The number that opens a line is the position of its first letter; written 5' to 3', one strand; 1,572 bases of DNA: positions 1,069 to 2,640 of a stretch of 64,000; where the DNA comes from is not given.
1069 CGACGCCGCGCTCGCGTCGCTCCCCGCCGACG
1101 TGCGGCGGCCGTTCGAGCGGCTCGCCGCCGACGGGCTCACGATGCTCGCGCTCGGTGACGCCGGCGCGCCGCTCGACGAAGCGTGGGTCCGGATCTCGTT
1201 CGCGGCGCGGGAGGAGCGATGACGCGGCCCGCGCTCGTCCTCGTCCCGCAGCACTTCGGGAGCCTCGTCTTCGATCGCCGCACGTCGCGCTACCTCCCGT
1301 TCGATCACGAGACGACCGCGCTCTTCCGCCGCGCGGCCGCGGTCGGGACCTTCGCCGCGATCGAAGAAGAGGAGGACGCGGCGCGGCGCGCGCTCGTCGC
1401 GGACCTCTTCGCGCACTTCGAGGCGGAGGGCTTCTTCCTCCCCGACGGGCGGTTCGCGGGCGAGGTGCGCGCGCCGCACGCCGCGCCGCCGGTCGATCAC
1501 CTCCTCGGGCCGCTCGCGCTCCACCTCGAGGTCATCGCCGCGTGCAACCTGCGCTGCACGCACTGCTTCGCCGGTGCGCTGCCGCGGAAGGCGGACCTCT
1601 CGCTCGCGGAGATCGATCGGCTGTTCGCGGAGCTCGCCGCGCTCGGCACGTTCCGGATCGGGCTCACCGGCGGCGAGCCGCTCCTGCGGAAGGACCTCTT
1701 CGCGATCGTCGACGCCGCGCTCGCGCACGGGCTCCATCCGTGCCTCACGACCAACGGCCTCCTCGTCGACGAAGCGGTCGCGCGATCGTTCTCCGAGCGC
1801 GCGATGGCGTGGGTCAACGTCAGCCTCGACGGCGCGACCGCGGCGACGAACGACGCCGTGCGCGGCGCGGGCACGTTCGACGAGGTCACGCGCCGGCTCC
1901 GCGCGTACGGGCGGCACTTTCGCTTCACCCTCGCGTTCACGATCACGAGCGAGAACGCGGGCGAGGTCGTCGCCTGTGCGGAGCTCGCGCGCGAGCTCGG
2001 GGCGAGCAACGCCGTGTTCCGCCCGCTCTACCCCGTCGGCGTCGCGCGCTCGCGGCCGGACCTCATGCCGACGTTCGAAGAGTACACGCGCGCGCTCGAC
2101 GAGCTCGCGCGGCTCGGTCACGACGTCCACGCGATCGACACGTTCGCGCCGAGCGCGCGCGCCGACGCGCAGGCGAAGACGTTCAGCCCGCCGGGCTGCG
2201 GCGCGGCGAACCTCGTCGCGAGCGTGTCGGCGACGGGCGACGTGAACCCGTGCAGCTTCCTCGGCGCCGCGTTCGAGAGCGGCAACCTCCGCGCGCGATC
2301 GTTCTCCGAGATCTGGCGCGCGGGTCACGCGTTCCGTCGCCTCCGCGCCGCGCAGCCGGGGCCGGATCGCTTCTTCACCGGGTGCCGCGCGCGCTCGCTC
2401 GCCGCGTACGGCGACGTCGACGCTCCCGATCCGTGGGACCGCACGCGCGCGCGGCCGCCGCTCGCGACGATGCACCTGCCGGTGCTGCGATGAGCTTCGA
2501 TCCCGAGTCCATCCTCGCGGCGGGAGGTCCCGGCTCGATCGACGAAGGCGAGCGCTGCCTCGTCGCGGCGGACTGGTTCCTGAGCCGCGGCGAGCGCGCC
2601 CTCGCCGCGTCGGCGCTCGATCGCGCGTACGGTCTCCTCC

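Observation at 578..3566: Tightly coupled operon: unknown protein -> RRE-fused radical SAM/SPASM enzyme -> FGE (SUMF1/EgtB/PvdO)-domain enzyme; candidate novel protein/peptide modification system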

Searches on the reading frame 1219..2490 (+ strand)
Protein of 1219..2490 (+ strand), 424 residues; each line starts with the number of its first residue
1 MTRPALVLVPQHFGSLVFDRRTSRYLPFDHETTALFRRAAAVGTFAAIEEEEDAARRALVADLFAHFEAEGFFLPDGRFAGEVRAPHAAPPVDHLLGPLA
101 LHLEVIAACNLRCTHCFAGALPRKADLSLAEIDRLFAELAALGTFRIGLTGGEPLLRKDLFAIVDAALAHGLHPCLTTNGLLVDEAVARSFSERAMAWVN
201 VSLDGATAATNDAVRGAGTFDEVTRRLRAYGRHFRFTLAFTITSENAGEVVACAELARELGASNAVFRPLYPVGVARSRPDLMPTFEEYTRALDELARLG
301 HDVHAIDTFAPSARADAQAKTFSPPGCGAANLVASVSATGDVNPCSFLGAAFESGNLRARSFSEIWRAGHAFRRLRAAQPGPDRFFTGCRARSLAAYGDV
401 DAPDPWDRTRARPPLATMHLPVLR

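Call 6: search_protein_families(library=pfam, proteins=[window:1219-2490:+], max_evalue=1)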
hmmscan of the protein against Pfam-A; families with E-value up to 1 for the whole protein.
window:1219-2490:+ (424 aa): 3 families
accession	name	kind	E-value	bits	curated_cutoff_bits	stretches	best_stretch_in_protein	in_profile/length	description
PF04055.27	Radical_SAM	-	6.3e-24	85.5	29.5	1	104-256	2-165/166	Radical SAM superfamily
PF13186.11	SPASM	-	4.8e-07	30.4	21.5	1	327-378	1-55/67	Iron-sulfur cluster-binding domain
PF13353.11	Fer4_12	-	0.0001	23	22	1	106-207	12-117/137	4Fe-4S single cluster domain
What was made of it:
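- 1219..2493 (+): g2: radical SAM enzyme of 424 aa. It has an N-terminal RRE-fold domain (aa 1-~90), a radical SAM core (C109, C113, C116) and a truncated SPASM/twitch-like domain (C327, C345, C389). Pfam (call 6).
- On Radical SAM superfamily: PF04055 scores 85.5 bits against a cut-off of 29.5 (call 6).
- On SPASM domain (two auxiliary 4Fe-4S clusters): PF13186 matches above its cut-off, but only over model positions 1-55 of 67 (call 6).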

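Call 7: search_protein_families(library=ncbifam, proteins=[window:1219-2490:+], max_evalue=1)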
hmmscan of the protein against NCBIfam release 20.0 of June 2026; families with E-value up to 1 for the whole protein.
window:1219-2490:+ (424 aa): 80 families (the best 25 are shown)
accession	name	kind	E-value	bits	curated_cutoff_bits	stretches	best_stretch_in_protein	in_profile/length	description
TIGR03962.1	mycofact_rSAM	equivalog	2e-48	165.3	265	1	96-395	9-315/339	mycofactocin radical SAM maturase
TIGR04545.1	rSAM_ahbD_hemeb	equivalog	5.3e-40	137.9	500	2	103-295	4-200/339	heme b synthase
TIGR04055.1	rSAM_NirJ2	equivalog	1.6e-33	116.6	500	1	107-406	8-321/326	putative heme d1 biosynthesis radical SAM protein NirJ2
NF045574.1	sacti_mat_StsB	exception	2.4e-31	109.1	625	1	106-377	103-370/466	StsB family radical SAM/SPASM domain sactipeptide maturase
TIGR04053.2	TIGR04053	equivalog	3.2e-30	105.6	395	2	98-304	7-222/366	TIGR04053 family radical SAM/SPASM domain-containing protein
NF050035.1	rSAM_WgK_link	exception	3.5e-30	105.2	650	2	98-276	8-190/367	radical SAM/SPASM peptide maturase WgkB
TIGR04347.1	pseudo_SAM_Halo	equivalog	1.8e-29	103.2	525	2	104-270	43-212/390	TIGR04347 family pseudo-SAM/SPASM protein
TIGR02109.1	PQQ_syn_pqqE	equivalog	8.4e-28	97.3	381.35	1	96-405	4-328/358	pyrroloquinoline quinone biosynthesis protein PqqE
TIGR04250.1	SCM_rSAM_ScmE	equivalog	9.9e-28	97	400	1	98-397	2-322/358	SynChlorMet cassette radical SAM/SPASM protein ScmE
TIGR04051.1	rSAM_NirJ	equivalog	2.5e-27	95.8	515.45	2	105-270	8-176/354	heme d1 biosynthesis radical SAM protein NirJ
TIGR04546.1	rSAM_ahbC_deAc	equivalog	6.4e-27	94.3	650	2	105-267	45-210/390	12,18-didecarboxysiroheme deacetylase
TIGR04054.1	rSAM_NirJ1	equivalog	4e-26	91.5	650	1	103-259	40-199/387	putative heme d1 biosynthesis radical SAM protein NirJ1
TIGR04303.1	GeoRSP_rSAM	equivalog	1.4e-24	87.3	400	1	97-405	3-322/325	GeoRSP system radical SAM/SPASM protein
TIGR02666.1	moaA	equivalog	1e-22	80.6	284.05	1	101-230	12-150/336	GTP 3',8-cyclase MoaA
TIGR04133.1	rSAM_w_lipo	hypoth_equivalog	2.1e-21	76.3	425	1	101-374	26-308/350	TIGR04133 family radical SAM/SPASM protein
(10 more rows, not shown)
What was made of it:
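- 1219..2493 (+): NCBIfam best hit is MftC at 165 bits, below its 265 cut-off (call 7).
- On Mycofactocin maturase MftC: The score is 165.3 bits (call 7).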

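Call 8: find_homologous_proteins(query=window:1219-2490:+, max_evalue=1e-10)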
Query window:1219-2490:+ (424 aa): 1253 proteins with E <= 1e-10 among 8000 candidates; the best 120 are listed.
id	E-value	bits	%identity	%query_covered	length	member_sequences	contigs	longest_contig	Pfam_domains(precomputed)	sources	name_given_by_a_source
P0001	6.5e-279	943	100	100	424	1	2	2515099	PF13186.12,PF04055.28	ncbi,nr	ncbi:MAG: radical SAM protein [Labilithrix sp.]|nr:radical SAM protein [Labilithrix sp.] MCW5813298.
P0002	1.5e-224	764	81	100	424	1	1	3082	PF13186.12,PF04055.28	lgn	-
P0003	2.4e-223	760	80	99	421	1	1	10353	PF13186.12,PF04055.28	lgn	-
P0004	1.2e-201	688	72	99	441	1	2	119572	PF13186.12,PF04055.28,PF13353.12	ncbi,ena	-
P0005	1.1e-181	623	69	95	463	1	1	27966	PF13186.12,PF04055.28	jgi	jgi:mycofactocin biosynthetic radical S-adenosylmethionine protein MftC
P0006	7.1e-175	600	68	98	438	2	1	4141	PF13186.12,PF04055.28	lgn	-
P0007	9.7e-171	587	67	96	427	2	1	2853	PF13186.12,PF04055.28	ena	-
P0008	3.2e-170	585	67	98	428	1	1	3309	PF13186.12,PF04055.28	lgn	-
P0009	2.9e-168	579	67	96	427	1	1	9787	PF13186.12,PF04055.28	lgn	-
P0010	2.6e-167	575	64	99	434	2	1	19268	PF13186.12,PF04055.28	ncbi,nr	ncbi:MAG TPA: radical SAM protein [Enhygromyxa sp.]|nr:radical SAM protein [Enhygromyxa sp.]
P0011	7.3e-167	574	68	96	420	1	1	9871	PF13186.12,PF04055.28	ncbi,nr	ncbi:MAG TPA: radical SAM protein [Kofleriaceae bacterium]|nr:radical SAM protein [Kofleriaceae bact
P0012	1.6e-166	573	65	96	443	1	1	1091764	PF13186.12,PF04055.28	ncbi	ncbi:MAG: radical SAM protein [Polyangiaceae bacterium]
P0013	1.9e-165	569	64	97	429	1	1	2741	PF13186.12,PF04055.28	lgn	-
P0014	2.8e-165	569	64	99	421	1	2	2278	PF13186.12,PF04055.28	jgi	jgi:radical SAM protein with 4Fe4S-binding SPASM domain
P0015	6.3e-165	568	63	100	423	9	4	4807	PF13186.12,PF04055.28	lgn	-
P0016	9.6e-165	567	65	97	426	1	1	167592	PF13186.12,PF04055.28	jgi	jgi:radical SAM protein with 4Fe4S-binding SPASM domain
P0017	1.2e-164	567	64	100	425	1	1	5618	PF04055.28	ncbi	-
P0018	2.6e-164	565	63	100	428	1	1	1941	PF13186.12,PF04055.28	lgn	-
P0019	3.1e-164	565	64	99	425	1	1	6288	PF13186.12,PF04055.28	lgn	-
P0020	4.6e-164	565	64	99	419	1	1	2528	PF13186.12,PF04055.28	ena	-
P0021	1.2e-163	563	63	98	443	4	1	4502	PF13186.12,PF04055.28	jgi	jgi:radical SAM protein with 4Fe4S-binding SPASM domain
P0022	1.6e-163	563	64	97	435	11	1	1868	PF13186.12,PF04055.28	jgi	jgi:radical SAM protein with 4Fe4S-binding SPASM domain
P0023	3.4e-162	559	64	99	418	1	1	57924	PF13186.12,PF04055.28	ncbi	-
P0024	5.0e-162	558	61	99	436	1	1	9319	PF13186.12,PF04055.28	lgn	-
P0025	9.1e-162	557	67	96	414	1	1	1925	PF13186.12,PF04055.28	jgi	jgi:MoaA/NifB/PqqE/SkfB family radical SAM enzyme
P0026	1.6e-161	556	62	99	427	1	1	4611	PF13186.12,PF04055.28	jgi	jgi:radical SAM protein with 4Fe4S-binding SPASM domain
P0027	2.8e-161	555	63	97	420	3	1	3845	PF13186.12,PF04055.28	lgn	-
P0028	3.6e-161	555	65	95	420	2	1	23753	PF13186.12,PF04055.28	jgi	jgi:radical SAM protein with 4Fe4S-binding SPASM domain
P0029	7.9e-161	554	63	99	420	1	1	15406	PF13186.12,PF04055.28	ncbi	ncbi:MAG: radical SAM protein [Kofleriaceae bacterium]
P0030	1.3e-160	553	62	99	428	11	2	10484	PF13186.12,PF04055.28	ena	-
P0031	1.3e-160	553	64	96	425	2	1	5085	PF13186.12,PF04055.28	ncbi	-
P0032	1.7e-160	553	62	99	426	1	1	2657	PF13186.12,PF04055.28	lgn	-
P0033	2.4e-160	552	65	99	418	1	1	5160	PF13186.12,PF04055.28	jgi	jgi:radical SAM protein with 4Fe4S-binding SPASM domain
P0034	2.5e-160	552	64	99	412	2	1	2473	PF13186.12,PF04055.28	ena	-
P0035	2.6e-160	552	61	100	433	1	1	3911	PF13186.12,PF04055.28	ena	-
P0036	7.3e-160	551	67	88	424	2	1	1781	PF13186.12,PF04055.28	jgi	jgi:MoaA/NifB/PqqE/SkfB family radical SAM enzyme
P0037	1.7e-159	550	62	99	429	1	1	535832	PF13186.12,PF04055.28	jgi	jgi:radical SAM protein with 4Fe4S-binding SPASM domain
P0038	2.3e-159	549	66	95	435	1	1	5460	PF13186.12,PF04055.28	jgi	jgi:radical SAM protein with 4Fe4S-binding SPASM domain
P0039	2.8e-159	549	60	100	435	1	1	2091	PF13186.12,PF04055.28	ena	-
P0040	3.2e-159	549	61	99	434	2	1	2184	PF13186.12,PF04055.28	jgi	jgi:radical SAM protein with 4Fe4S-binding SPASM domain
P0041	5.0e-159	548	63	96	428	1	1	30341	PF13186.12,PF04055.28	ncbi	-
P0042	1.6e-157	543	63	95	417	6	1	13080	PF13186.12,PF04055.28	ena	-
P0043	3.4e-157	542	62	100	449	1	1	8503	PF13186.12,PF04055.28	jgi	jgi:MoaA/NifB/PqqE/SkfB family radical SAM enzyme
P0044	4.4e-157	542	66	96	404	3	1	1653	PF13186.12,PF04055.28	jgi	-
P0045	1.1e-156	540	64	96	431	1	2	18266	PF13186.12,PF04055.28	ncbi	-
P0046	1.6e-156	540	64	99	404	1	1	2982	PF13186.12,PF04055.28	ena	-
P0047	2.2e-156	539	63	96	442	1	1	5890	PF13186.12,PF04055.28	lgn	-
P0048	3.5e-155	535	63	95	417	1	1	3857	PF13186.12,PF04055.28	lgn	-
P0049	4.0e-155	535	62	100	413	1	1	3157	PF13186.12,PF04055.28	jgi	jgi:radical SAM protein with 4Fe4S-binding SPASM domain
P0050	8.9e-155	534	61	99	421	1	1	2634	PF13186.12,PF04055.28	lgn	-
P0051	1.1e-154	534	61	99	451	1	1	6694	PF13186.12,PF04055.28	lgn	-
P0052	1.7e-154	533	60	98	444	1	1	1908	PF13186.12,PF04055.28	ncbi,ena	-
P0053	2.6e-153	529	60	100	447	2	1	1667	PF13186.12,PF04055.28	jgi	-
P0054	5.6e-153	528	59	99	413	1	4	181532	PF13186.12,PF04055.28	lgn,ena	-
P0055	5.1e-152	525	61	96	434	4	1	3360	PF13186.12,PF04055.28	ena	-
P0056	1.4e-150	520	63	95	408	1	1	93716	PF13186.12,PF04055.28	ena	-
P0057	2.1e-150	520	60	100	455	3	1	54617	PF13186.12,PF04055.28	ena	-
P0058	4.3e-149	515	58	98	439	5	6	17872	PF13186.12,PF04055.28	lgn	-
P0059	6.5e-149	515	63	95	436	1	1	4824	PF13186.12,PF04055.28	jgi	jgi:MoaA/NifB/PqqE/SkfB family radical SAM enzyme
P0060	7.7e-149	515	61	95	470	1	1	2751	PF13186.12,PF04055.28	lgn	-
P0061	9.8e-149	514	60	96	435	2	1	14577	PF13186.12,PF04055.28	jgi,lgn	-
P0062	4.0e-148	512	60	100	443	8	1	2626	PF13186.12,PF04055.28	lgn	-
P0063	4.6e-148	512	56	95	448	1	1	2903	PF13186.12,PF04055.28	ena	-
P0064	6.7e-148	511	60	96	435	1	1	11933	PF13186.12,PF04055.28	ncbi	-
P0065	1.6e-147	510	59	95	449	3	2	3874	PF13186.12,PF04055.28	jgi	jgi:radical SAM protein with 4Fe4S-binding SPASM domain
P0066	3.2e-147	509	58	95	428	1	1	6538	PF13186.12,PF04055.28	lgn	-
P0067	4.7e-147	509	62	95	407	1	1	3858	PF13186.12,PF04055.28,PF13353.12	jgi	jgi:MoaA/NifB/PqqE/SkfB family radical SAM enzyme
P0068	7.1e-147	508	59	97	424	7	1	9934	PF13186.12,PF04055.28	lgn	-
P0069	1.9e-146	507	59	95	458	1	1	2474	PF13186.12,PF04055.28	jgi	jgi:mycofactocin biosynthetic radical S-adenosylmethionine protein MftC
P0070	2.1e-146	506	62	95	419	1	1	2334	PF13186.12,PF04055.28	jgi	jgi:[mycofactocin precursor peptide]-tyrosine decarboxylase / 3-amino-5-[(4-hydroxyphenyl)methyl]-4,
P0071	3.8e-146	506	61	95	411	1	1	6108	PF13186.12,PF04055.28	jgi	jgi:MoaA/NifB/PqqE/SkfB family radical SAM enzyme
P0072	5.4e-146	505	58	95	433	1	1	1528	PF13186.12,PF04055.28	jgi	jgi:MoaA/NifB/PqqE/SkfB family radical SAM enzyme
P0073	6.7e-146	505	56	99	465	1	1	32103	PF13186.12,PF04055.28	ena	-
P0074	6.9e-146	505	60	96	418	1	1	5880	PF13186.12,PF04055.28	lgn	-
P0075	7.1e-146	505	57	96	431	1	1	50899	PF13186.12,PF04055.28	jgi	-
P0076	8.4e-146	505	58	95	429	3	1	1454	PF13186.12,PF04055.28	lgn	-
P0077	1.6e-145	504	58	99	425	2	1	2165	PF13186.12,PF04055.28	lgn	-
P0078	2.9e-145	503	57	100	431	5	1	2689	PF13186.12,PF04055.28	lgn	-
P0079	4.1e-145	502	59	95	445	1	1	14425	PF13186.12,PF04055.28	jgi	jgi:[mycofactocin precursor peptide]-tyrosine decarboxylase / 3-amino-5-[(4-hydroxyphenyl)methyl]-4,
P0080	5.2e-145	502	59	96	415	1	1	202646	PF13186.12,PF04055.28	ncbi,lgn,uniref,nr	ncbi:radical SAM protein [Comamonas sp. JC664]|uniref:radical SAM protein n=1 Tax=Comamonas sp. JC66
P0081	9.6e-145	501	57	96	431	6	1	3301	PF13186.12,PF04055.28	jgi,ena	-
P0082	1.2e-144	501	60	95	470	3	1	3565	PF13186.12,PF04055.28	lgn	-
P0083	1.2e-144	501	57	100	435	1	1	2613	PF13186.12,PF04055.28,PF13353.12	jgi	jgi:radical SAM protein with 4Fe4S-binding SPASM domain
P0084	1.3e-144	501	61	97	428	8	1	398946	PF13186.12,PF04055.28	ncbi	ncbi:MAG: radical SAM protein [Polyangiales bacterium]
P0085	1.5e-144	500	56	99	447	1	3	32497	PF13186.12,PF04055.28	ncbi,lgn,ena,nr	ncbi:MAG: radical SAM protein [Proteobacteria bacterium]|nr:radical SAM protein [Pseudomonadota bact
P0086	2.0e-144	500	60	98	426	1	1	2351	PF13186.12,PF04055.28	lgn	-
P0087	2.8e-144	500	57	100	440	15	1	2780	PF13186.12,PF04055.28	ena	-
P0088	2.9e-144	499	58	95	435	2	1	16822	PF13186.12,PF04055.28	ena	-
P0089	3.0e-144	499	58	100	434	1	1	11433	PF13186.12,PF04055.28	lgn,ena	-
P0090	3.1e-144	499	58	97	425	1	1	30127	PF13186.12,PF04055.28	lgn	-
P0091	3.2e-144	499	56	95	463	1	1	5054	PF13186.12,PF04055.28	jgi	jgi:radical SAM protein with 4Fe4S-binding SPASM domain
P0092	5.2e-144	499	58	100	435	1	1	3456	PF13186.12,PF04055.28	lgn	-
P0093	6.7e-144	498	56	95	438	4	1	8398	PF13186.12,PF04055.28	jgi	jgi:radical SAM protein with 4Fe4S-binding SPASM domain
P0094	7.0e-144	498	57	95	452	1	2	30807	PF13186.12,PF04055.28,PF13353.12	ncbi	-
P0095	7.1e-144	498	58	100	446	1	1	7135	PF13186.12,PF04055.28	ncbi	-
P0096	7.2e-144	498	59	95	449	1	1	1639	PF13186.12,PF04055.28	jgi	jgi:radical SAM protein with 4Fe4S-binding SPASM domain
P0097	7.6e-144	498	58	95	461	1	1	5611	PF13186.12,PF04055.28,PF13353.12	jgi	jgi:radical SAM protein with 4Fe4S-binding SPASM domain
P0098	8.9e-144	498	57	95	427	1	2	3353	PF13186.12,PF04055.28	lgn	-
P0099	9.1e-144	498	58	95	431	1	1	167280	PF13186.12,PF04055.28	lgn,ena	-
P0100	1.1e-143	498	56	99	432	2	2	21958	PF13186.12,PF04055.28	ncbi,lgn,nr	ncbi:MAG: radical SAM protein [Chloroflexi bacterium]|nr:radical SAM protein [Chloroflexota bacteriu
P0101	1.3e-143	497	58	96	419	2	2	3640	PF13186.12,PF04055.28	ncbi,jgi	jgi:MoaA/NifB/PqqE/SkfB family radical SAM enzyme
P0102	1.4e-143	497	58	95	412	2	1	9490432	PF13186.12,PF04055.28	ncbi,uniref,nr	ncbi:Radical SAM, Pyruvate-formate lyase-activating enzyme like protein [Myxococcus hansupus]|uniref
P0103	1.5e-143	497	57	98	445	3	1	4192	PF13186.12,PF04055.28,PF13353.12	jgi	jgi:mycofactocin biosynthetic radical S-adenosylmethionine protein MftC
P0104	1.5e-143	497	57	96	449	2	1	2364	PF13186.12,PF04055.28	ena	-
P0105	1.6e-143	497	57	95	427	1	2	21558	PF13186.12,PF04055.28,PF13353.12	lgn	-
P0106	2.7e-143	496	57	97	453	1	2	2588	PF13186.12,PF04055.28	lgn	-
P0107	3.0e-143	496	58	95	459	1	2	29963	PF13186.12,PF04055.28,PF13353.12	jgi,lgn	-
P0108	3.2e-143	496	56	98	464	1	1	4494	PF13186.12,PF04055.28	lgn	-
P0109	3.2e-143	496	57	100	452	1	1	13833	PF13186.12,PF04055.28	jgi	jgi:radical SAM protein with 4Fe4S-binding SPASM domain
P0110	5.2e-143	495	57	98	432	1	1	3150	PF13186.12,PF04055.28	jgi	jgi:MoaA/NifB/PqqE/SkfB family radical SAM enzyme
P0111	5.7e-143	495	55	99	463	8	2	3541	PF13186.12,PF04055.28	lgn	-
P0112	6.0e-143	495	60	96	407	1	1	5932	PF13186.12,PF04055.28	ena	-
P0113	6.4e-143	495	57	96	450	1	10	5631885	PF13186.12,PF04055.28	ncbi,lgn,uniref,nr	ncbi:radical SAM protein [Phototrophicus methaneseepsis]|uniref:Radical SAM protein n=1 Tax=Phototro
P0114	1.0e-142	494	58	100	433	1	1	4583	PF13186.12,PF04055.28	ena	-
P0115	1.0e-142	494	57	100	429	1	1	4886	PF13186.12,PF04055.28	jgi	jgi:radical SAM protein with 4Fe4S-binding SPASM domain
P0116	1.1e-142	494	58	95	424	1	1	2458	PF13186.12,PF04055.28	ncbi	-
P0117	1.1e-142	494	56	100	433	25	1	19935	PF13186.12,PF04055.28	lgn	-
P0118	1.1e-142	494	57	95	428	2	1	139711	PF13186.12,PF04055.28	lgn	-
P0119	1.9e-142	493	57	96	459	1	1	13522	PF13186.12,PF04055.28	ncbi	-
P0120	1.9e-142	493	56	100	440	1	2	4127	PF13186.12,PF04055.28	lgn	-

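Call 9: find_encoding_contigs(protein=P0102, flank=8000, max_places=2)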
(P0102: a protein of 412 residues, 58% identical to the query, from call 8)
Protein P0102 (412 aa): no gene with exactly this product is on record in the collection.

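Call 10: find_encoding_contigs(protein=P0113, flank=8000, max_places=2)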
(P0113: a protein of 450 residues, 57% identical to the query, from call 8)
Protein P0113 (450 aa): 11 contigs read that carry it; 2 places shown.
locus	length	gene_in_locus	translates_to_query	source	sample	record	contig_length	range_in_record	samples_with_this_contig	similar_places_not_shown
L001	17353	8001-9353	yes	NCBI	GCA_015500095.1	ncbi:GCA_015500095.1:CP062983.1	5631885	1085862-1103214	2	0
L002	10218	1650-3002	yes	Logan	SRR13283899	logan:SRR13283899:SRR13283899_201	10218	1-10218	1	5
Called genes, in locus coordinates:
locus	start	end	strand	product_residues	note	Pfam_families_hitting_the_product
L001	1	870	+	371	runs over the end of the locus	PF00723:Glyco_hydro_15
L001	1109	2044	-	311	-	-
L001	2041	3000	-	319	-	PF19902:DUF6375 (weak)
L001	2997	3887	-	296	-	-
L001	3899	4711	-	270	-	PF19902:DUF6375 (weak)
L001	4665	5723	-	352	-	PF04055:Radical_SAM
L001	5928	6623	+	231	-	PF12623:Hen1_L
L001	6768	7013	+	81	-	-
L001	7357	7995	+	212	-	-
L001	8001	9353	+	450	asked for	PF04055:Radical_SAM, PF13186:SPASM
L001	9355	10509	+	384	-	PF03781:FGE-sulfatase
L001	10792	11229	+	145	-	-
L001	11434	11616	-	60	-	-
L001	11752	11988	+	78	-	-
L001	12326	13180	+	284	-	PF20240:DUF6597, PF00165:HTH_AraC (weak), PF12833:HTH_18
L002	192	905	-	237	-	PF03781:FGE-sulfatase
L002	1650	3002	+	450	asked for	PF04055:Radical_SAM, PF13186:SPASM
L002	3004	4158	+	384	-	PF03781:FGE-sulfatase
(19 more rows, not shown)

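Call 11: find_encoding_contigs(protein=P0012, flank=8000, max_places=2)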
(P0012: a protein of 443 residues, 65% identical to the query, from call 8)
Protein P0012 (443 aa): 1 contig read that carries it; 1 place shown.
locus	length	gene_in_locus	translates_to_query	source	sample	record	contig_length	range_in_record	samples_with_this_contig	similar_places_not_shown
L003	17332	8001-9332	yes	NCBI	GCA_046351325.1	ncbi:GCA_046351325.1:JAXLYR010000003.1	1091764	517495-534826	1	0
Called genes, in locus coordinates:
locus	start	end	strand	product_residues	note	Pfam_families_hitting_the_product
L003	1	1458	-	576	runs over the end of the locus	PF00246:Peptidase_M14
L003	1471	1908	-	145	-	PF03061:4HBT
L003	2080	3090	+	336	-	PF26549:Tricorn_N (weak)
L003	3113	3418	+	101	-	-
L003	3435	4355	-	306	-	-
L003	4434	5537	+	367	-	PF01522:Polysacc_deac_1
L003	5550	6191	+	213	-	PF04542:Sigma70_r2 (weak)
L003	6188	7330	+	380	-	-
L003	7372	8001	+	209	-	-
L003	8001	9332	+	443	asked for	PF04055:Radical_SAM, PF13186:SPASM (weak)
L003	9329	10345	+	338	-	PF03781:FGE-sulfatase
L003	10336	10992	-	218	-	PF09335:VTT_dom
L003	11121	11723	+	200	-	-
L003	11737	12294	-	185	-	PF00578:AhpC-TSA, PF08534:Redoxin, PF13728:TraF (weak), PF13098:Thioredoxin_2, PF00085:Thioredoxin, PF13905:Thioredoxin_8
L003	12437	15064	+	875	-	PF03130:HEAT_PBS (faint), PF13646:HEAT_2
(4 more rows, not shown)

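Call 13: search_protein_families(library=padloc, proteins=[window:1219-2490:+], max_evalue=0.1)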
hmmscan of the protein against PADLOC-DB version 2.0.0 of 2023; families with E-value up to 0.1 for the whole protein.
window:1219-2490:+ (424 aa): 3 families
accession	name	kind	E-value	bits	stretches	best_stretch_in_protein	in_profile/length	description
PDLC02903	pVip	-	1.8e-21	74.8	1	103-217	4-113/257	Viperins not associated with kinases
PDLC02904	pVip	-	2.3e-16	58.1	1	105-214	9-118/262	Viperins associated with kinases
PDLC02905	pVip-kinase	-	1.3e-08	32.5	1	104-211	187-299/474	Viperin-kinase fusion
